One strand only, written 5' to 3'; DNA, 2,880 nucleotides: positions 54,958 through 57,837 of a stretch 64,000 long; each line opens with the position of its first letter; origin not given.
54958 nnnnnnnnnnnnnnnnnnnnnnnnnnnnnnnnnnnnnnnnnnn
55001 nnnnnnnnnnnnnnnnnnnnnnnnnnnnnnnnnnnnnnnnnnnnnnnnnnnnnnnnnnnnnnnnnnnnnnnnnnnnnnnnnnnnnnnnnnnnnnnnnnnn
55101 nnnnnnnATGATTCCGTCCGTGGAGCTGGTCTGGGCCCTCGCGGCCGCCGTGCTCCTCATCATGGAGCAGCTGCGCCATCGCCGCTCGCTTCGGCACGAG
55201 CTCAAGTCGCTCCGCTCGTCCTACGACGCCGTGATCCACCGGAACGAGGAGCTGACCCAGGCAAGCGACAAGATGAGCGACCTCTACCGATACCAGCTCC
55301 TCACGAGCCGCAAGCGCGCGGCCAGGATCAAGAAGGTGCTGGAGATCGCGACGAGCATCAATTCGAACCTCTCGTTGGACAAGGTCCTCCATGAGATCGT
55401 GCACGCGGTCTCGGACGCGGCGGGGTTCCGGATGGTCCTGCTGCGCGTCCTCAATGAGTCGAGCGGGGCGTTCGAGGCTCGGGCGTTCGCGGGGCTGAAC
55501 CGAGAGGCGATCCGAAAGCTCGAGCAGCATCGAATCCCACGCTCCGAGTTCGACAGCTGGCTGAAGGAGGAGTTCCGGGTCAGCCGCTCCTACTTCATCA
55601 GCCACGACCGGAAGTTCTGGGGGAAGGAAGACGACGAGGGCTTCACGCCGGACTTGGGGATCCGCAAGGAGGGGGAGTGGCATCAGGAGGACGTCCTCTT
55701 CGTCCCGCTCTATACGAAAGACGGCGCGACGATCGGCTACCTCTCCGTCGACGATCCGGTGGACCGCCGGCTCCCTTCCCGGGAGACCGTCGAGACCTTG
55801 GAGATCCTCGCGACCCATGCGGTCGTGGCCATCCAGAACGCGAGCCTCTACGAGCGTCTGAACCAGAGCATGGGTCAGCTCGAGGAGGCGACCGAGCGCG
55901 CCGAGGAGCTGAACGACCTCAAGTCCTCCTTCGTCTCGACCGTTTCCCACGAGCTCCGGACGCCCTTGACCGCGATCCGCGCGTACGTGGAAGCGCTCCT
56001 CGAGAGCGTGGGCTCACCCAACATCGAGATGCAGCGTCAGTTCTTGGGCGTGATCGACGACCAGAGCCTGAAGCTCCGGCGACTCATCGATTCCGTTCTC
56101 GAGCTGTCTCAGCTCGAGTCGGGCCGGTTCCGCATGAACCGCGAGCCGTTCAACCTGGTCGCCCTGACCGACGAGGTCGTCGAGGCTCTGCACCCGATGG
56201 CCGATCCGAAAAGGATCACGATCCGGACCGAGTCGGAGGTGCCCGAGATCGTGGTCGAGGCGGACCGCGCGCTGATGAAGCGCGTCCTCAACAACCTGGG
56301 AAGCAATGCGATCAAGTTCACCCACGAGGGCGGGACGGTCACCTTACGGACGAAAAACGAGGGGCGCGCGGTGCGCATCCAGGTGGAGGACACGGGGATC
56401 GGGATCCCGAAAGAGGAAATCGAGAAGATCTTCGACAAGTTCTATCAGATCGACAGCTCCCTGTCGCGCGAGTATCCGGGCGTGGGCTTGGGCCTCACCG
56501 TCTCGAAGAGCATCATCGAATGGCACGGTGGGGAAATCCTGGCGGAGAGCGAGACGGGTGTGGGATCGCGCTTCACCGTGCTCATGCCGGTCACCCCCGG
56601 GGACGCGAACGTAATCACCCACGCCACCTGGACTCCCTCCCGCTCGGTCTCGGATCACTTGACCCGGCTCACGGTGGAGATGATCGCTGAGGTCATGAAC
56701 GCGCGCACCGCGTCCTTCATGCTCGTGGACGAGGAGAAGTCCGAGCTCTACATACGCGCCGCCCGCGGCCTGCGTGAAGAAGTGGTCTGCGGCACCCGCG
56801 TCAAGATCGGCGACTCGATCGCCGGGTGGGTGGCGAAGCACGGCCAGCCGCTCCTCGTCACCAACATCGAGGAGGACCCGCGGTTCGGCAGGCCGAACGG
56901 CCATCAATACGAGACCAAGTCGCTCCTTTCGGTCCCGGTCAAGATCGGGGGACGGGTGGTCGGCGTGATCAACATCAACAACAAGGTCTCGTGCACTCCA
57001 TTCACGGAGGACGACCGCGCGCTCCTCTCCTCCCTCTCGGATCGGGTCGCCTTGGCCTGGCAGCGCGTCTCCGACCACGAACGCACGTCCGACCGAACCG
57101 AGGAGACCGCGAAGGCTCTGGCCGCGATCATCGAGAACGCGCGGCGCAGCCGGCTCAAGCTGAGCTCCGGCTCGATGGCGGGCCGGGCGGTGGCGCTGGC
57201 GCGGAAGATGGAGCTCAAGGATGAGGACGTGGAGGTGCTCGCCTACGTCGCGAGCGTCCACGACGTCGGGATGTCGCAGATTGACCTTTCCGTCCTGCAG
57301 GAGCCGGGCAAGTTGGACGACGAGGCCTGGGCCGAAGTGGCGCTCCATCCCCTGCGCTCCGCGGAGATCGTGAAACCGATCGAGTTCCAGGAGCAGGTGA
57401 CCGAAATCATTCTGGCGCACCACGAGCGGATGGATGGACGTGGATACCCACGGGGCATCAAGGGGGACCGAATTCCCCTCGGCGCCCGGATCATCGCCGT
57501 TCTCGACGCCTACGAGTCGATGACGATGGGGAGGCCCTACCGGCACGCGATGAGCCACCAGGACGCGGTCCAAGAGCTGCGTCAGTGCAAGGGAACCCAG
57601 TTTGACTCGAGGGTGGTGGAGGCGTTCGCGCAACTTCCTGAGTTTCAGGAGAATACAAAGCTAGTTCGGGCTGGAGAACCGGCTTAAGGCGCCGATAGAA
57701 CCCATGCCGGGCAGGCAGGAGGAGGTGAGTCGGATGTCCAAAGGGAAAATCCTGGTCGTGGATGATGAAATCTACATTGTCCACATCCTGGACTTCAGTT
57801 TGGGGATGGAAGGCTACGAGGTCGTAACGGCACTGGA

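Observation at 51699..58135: Cluster of c-di-GMP signalling genes with two tandem paralogues of an unusual fusion: histidine kinase + GAF domains + HD-GYP in one polypeptide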

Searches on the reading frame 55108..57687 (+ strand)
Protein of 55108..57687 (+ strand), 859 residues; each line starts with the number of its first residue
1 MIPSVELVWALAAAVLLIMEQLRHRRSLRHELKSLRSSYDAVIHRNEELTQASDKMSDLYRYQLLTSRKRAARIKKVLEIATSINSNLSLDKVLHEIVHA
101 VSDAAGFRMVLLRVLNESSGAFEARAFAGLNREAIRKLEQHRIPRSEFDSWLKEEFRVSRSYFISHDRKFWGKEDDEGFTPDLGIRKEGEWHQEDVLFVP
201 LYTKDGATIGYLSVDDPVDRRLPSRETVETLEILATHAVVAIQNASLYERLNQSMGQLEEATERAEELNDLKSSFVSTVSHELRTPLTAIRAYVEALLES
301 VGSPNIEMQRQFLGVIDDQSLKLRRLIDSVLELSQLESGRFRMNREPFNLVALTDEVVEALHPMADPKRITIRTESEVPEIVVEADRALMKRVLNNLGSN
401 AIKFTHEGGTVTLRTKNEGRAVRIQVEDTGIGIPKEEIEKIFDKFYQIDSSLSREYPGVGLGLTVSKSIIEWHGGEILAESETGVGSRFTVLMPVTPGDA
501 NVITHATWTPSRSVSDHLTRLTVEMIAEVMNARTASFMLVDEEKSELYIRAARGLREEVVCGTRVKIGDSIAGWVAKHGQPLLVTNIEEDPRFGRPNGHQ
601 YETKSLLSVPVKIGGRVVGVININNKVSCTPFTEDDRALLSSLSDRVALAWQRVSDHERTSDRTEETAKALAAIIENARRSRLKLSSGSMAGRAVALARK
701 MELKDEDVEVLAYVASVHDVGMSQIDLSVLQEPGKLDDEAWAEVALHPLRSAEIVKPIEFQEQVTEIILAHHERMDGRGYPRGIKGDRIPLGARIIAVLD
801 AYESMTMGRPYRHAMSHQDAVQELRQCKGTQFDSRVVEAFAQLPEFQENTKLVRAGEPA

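Call 5: search_protein_families(library=pfam, proteins=[window:55108-57687:+], max_evalue=0.01)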
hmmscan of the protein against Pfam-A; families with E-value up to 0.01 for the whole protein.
window:55108-57687:+ (859 aa): 7 families
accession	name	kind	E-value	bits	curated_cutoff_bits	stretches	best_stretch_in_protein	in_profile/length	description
PF13487.12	HD_5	-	4.1e-33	114.9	27.2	1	680-836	20-170/170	HD domain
PF01590.32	GAF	-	2e-28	100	22.4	2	519-650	6-132/133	GAF domain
PF02518.31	HATPase_c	-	4.7e-28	98.3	26.4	1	386-496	2-110/111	Histidine kinase-, DNA gyrase B-, and HSP90-like ATPase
PF13185.12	GAF_2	-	8.5e-27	94.5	28.6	2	517-651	6-135/136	GAF domain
PF00512.31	HisKA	-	5.1e-20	71.7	26.9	1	272-339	2-66/66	His Kinase A (phospho-acceptor) domain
PF13492.12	GAF_3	-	2.9e-19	70.2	27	2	517-650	4-126/129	GAF domain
PF01966.28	HD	-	3.5e-11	43.9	22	1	691-805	9-116/116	HD domain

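Call 6: search_protein_families(library=ncbifam, proteins=[window:55108-57687:+], max_evalue=0.01)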
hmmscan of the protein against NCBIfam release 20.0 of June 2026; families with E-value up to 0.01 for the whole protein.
window:55108-57687:+ (859 aa): 88 families (the best 25 are shown)
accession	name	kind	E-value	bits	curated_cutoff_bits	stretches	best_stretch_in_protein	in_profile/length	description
NF046044.1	PnpS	equivalog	3.2e-69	233.8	400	1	239-494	136-390/390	two-component system histidine kinase PnpS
NF033092.0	HK_WalK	equivalog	1.6e-66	225.2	725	1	257-495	358-594/594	cell wall metabolism sensor histidine kinase WalK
NF047874.1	MASE3_PAS_HK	subfamily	1.7e-60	205.6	560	1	254-499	380-629/655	MASE3 domain-containing sensor histidine kinase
TIGR02966.1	phoR_proteo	equivalog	1.2e-59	202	334.2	1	263-492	105-332/333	phosphate regulon sensor histidine kinase PhoR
TIGR02956.1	TMAO_torS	equivalog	6.3e-53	180.1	676.5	1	246-503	438-690/967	TMAO reductase system sensor histidine kinase/response regulator TorS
NF041735.1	hist_kin_RppB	equivalog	5e-51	173.8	400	1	274-494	218-438/438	two-component system sensor histidine kinase RppB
NF041947.1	LuxQ_Vibrio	equivalog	7.9e-50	169.6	1200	1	256-502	456-703/843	quorum-sensing autoinducer 2 sensor kinase/phosphatase LuxQ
NF038297.2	hybrid_HK_HrmK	equivalog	3.3e-48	164.7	725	1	235-512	198-468/607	hybrid histidine kinase/response regulator HrmK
NF008318.0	PRK11107.1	equivalog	5.6e-48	163.7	890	1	257-504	278-527/920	two-component sensor histidine kinase BarA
NF040691.1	MtrAB_MtrB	equivalog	2.6e-47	162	450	1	245-499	244-496/507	MtrAB system histidine kinase MtrB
NF008312.0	PRK11100.1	equivalog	1.9e-46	158.9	356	1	246-491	227-470/477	two-component system sensor histidine kinase CreC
NF033091.0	HK_VanS_ACDEFG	equivalog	9.2e-46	156.3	400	1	245-484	47-284/293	vancomycin resistance histidine kinase VanS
TIGR01386.1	cztS_silS_copS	subfamily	2.6e-45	155.3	292.55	1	246-494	215-457/457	heavy metal sensor histidine kinase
NF033093.1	HK_VicK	exception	2.8e-45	154.8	680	1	258-496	196-436/448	cell wall metabolism sensor histidine kinase VicK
NF011874.0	PRK15347.1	equivalog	8.2e-45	153.2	852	1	240-496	366-615/921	two component system sensor kinase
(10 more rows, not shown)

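Call 9: find_homologous_proteins(query=window:55108-57687:+, max_evalue=1e-10)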
Query window:55108-57687:+ (859 aa): 7627 proteins with E <= 1e-10 among 8000 candidates; the best 120 are listed.
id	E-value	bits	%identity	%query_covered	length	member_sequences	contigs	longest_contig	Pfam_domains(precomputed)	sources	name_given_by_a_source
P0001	0.0e+0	1887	100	100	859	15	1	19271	PF13185.13,PF13487.13,PF01966.29,PF01590.33,PF02518.32,PF13492.13,PF00512.32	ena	-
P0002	0.0e+0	1873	99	100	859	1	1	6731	PF13185.13,PF13487.13,PF01966.29,PF01590.33,PF02518.32,PF13492.13,PF00512.32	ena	-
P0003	0.0e+0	1872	99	100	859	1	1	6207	PF13185.13,PF13487.13,PF01966.29,PF01590.33,PF02518.32,PF13492.13,PF00512.32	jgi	-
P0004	0.0e+0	1835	97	100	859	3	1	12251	PF13185.13,PF13487.13,PF01966.29,PF01590.33,PF02518.32,PF13492.13,PF00512.32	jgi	jgi:hypothetical protein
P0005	0.0e+0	1831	97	100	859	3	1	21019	PF13185.13,PF13487.13,PF01966.29,PF01590.33,PF02518.32,PF13492.13,PF00512.32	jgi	jgi:signal transduction histidine kinase/HD-GYP domain-containing protein (c-di-GMP phosphodiesteras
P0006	0.0e+0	1765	93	100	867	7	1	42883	PF13185.13,PF13487.13,PF01966.29,PF01590.33,PF02518.32,PF13492.13,PF00512.32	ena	-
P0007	0.0e+0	1698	88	100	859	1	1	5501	PF13185.13,PF13487.13,PF01966.29,PF01590.33,PF02518.32,PF13492.13,PF00512.32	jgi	jgi:hypothetical protein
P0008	0.0e+0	1695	88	100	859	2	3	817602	PF13185.13,PF13487.13,PF01966.29,PF01590.33,PF02518.32,PF13492.13,PF00512.32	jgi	jgi:hypothetical protein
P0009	0.0e+0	1670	87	100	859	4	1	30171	PF13185.13,PF13487.13,PF01966.29,PF01590.33,PF02518.32,PF13492.13,PF00512.32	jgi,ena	-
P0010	0.0e+0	1664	86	100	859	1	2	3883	PF13185.13,PF13487.13,PF01966.29,PF01590.33,PF02518.32,PF13492.13,PF00512.32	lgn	-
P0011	0.0e+0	1636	85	100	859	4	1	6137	PF13185.13,PF13487.13,PF01966.29,PF01590.33,PF02518.32,PF13492.13,PF00512.32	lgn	-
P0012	0.0e+0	1633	85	100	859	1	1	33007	PF13185.13,PF13487.13,PF01966.29,PF01590.33,PF02518.32,PF13492.13,PF00512.32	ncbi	-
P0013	0.0e+0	1630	84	100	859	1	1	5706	PF13185.13,PF13487.13,PF01966.29,PF01590.33,PF02518.32,PF13492.13,PF00512.32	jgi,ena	-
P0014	0.0e+0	1629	84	100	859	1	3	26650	PF13185.13,PF13487.13,PF01966.29,PF01590.33,PF02518.32,PF13492.13,PF00512.32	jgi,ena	-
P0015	0.0e+0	1629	86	100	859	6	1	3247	PF13185.13,PF13487.13,PF01966.29,PF01590.33,PF02518.32,PF13492.13,PF00512.32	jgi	-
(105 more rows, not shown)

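Call 10: find_related_loci(query=window:55108-57687:+, collection=genome_contigs, flank=10000)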
Query window:55108-57687:+ (859 aa) in genome_contigs; peptide patterns used: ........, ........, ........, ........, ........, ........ (x = any residue, [..] = any of these).
599 stretches matched a pattern (row limit reached: there are more); 569 encode a relative of the query (tblastn E <= 1e-3); the best 80 are kept; 80 distinct loci.
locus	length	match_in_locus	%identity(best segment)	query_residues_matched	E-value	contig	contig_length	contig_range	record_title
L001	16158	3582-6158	88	1-859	0e+0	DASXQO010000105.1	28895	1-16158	MAG TPA_asm: Candidatus Eisenbacteria bacterium isolate SMAG_U4615 k141_2795990, whole genome shotgun sequence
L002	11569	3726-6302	83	1-859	0e+0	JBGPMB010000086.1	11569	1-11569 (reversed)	MAG: Candidatus Eisenbacteria bacterium isolate OBJ_0618_7090110_248 k141_10876280_length_11569_cov_46.0000, whole genom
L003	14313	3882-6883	83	1-854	0e+0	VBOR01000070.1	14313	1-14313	MAG: Candidatus Eisenbacteria bacterium isolate WS_1 14_0929_05_30cm_scaffold_6299, whole genome shotgun sequence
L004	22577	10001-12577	84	1-859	0e+0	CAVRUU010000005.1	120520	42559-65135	MAG: Candidatus Eisenbacteria bacterium isolate MFD02242.bin.2.88 genome assembly, contig: contig_48509, whole genome sh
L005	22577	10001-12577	74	1-859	0e+0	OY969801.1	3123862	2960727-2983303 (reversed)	MAG: Candidatus Eisenbacteria bacterium isolate MFD10007.bin.c.4 genome assembly, chromosome: 1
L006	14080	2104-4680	71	1-859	0e+0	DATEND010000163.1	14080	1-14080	MAG TPA_asm: Candidatus Eisenbacteria bacterium isolate SMAG_U8960 k141_1689071, whole genome shotgun sequence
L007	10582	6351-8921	71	2-859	0e+0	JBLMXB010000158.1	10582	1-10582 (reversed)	MAG: Hyphomicrobiales bacterium isolate MAG267 PRJNA957066_bin47_renamed_157, whole genome shotgun sequence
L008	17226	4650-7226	83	1-859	0e+0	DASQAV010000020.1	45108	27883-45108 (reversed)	MAG TPA_asm: Candidatus Dormiibacterota bacterium isolate SMAG_U11654 k141_1570680, whole genome shotgun sequence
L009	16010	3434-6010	97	1-859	0e+0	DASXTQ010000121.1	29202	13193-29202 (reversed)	MAG TPA_asm: Candidatus Eisenbacteria bacterium isolate SMAG_U4696 k141_2845272, whole genome shotgun sequence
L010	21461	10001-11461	31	34-531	1e-54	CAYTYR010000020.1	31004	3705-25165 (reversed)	MAG TPA_asm: uncultured Clostridia bacterium isolate binchicken_co220_96 genome assembly, contig: NODE_840_length_31004_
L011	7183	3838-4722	38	199-496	2e-53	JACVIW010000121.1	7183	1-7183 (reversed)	MAG: Candidatus Geohydrothermomicrobium daggyaiense isolate DG02.bin.164 contig121, whole genome shotgun sequence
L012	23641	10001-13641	39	224-498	2e-50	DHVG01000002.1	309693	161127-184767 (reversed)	MAG TPA_asm: Elusimicrobia bacterium UBA5214 UBA5214_contig_25, whole genome shotgun sequence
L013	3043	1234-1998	42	245-498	6e-51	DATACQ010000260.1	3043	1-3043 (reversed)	MAG TPA_asm: Candidatus Binatia bacterium isolate SMAG_U6728 k141_491388, whole genome shotgun sequence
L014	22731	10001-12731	45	267-854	3e-50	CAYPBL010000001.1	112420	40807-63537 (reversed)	MAG TPA_asm: uncultured Phycisphaeraceae bacterium isolate SRP162660_co2_41 genome assembly, contig: NODE_9_length_11242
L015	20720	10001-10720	42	255-494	1e-49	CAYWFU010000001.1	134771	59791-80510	MAG TPA_asm: uncultured bacterium isolate binchicken_co232_183 genome assembly, contig: NODE_171_length_134771_cov_8.356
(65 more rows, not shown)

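Call 48: search_protein_representatives(protein=window:55108-57687:+)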
Query: 859 residues. Proteins with E-value up to 0.001 (for the whole library): 1652199; up to 1e-10: 1111030; up to 1e-30: 203355. The best 150 are listed.
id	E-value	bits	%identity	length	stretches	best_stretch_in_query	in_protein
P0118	0.0e+00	1262.9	68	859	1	4-853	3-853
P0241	1.4e-244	830.4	48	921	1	52-843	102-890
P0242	3.7e-231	786.0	45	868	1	8-847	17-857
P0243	6.3e-226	768.7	47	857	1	67-842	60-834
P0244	4.3e-196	670.0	43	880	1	41-848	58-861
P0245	5.4e-190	649.8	32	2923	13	266-499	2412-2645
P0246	1.1e-185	635.6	42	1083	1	48-850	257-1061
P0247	1.3e-168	579.1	40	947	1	50-841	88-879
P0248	1.3e-164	565.9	30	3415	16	262-498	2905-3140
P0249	6.1e-163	560.4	34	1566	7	225-496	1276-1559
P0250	5.7e-158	543.9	38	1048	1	38-841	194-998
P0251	6.3e-155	533.9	37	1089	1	10-857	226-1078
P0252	2.4e-153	528.7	44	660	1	205-843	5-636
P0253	6.9e-153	527.1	38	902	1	47-841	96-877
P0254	2.1e-150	518.9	29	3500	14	258-496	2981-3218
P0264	8.7e-141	487.1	35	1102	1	67-843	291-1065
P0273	2.0e-132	459.5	40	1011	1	220-842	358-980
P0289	9.0e-120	417.6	37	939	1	195-842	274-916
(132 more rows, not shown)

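Call 52: list_cluster_members(proteins=[P0241, P0242, P0243, P0244, P0246, P0247, P0251, P0264, P0273, P0289])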
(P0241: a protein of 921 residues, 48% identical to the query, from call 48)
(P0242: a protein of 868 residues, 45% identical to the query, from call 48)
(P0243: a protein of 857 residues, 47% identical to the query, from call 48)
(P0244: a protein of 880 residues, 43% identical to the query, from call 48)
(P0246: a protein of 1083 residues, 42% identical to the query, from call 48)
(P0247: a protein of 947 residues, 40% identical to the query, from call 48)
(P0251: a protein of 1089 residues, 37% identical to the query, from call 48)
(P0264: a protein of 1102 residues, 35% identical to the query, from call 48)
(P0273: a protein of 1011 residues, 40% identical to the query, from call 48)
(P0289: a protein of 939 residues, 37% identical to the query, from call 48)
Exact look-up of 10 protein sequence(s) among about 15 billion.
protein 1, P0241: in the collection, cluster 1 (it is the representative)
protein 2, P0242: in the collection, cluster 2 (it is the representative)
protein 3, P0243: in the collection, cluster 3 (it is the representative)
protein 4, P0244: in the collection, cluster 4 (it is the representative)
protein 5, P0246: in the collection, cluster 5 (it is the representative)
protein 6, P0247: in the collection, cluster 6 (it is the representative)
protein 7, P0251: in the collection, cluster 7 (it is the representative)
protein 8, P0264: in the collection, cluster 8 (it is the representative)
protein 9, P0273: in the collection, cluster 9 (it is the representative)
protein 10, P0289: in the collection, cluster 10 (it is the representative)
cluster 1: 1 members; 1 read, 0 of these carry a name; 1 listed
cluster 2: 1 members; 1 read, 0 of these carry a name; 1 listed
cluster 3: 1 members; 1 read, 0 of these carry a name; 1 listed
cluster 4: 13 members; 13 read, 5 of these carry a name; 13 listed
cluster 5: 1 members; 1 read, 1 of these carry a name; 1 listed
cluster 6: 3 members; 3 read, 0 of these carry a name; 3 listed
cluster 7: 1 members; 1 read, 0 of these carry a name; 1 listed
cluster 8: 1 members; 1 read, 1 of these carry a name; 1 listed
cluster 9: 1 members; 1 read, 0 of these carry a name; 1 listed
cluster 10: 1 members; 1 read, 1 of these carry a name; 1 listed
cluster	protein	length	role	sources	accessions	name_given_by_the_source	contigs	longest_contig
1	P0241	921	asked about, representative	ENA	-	-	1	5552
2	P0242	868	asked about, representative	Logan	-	-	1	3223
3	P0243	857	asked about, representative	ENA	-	-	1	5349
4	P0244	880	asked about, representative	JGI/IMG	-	-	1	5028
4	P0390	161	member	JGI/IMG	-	HD-GYP domain-containing protein (c-di-GMP phosphodiesterase class II)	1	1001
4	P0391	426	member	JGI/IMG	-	response regulator RpfG family c-di-GMP phosphodiesterase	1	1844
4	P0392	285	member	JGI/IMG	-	response regulator RpfG family c-di-GMP phosphodiesterase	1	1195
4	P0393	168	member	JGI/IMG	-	HD-GYP domain-containing protein (c-di-GMP phosphodiesterase class II)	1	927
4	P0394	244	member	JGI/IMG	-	HD-GYP domain-containing protein (c-di-GMP phosphodiesterase class II)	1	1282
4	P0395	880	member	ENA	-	-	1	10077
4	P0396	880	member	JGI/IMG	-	-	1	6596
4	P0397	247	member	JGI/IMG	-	-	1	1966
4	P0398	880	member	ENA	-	-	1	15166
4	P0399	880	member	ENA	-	-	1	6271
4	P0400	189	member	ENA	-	-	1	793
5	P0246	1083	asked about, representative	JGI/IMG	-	signal transduction histidine kinase/HD-GYP domain-containing protein (c-di-GMP ...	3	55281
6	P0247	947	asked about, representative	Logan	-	-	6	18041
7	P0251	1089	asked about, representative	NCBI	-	-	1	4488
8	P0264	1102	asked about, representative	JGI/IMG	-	signal transduction histidine kinase/HD-GYP domain-containing protein (c-di-GMP ...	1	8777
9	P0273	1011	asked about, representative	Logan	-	-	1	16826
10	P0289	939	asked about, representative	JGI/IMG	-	signal transduction histidine kinase/putative methionine-R-sulfoxide reductase with GAF ...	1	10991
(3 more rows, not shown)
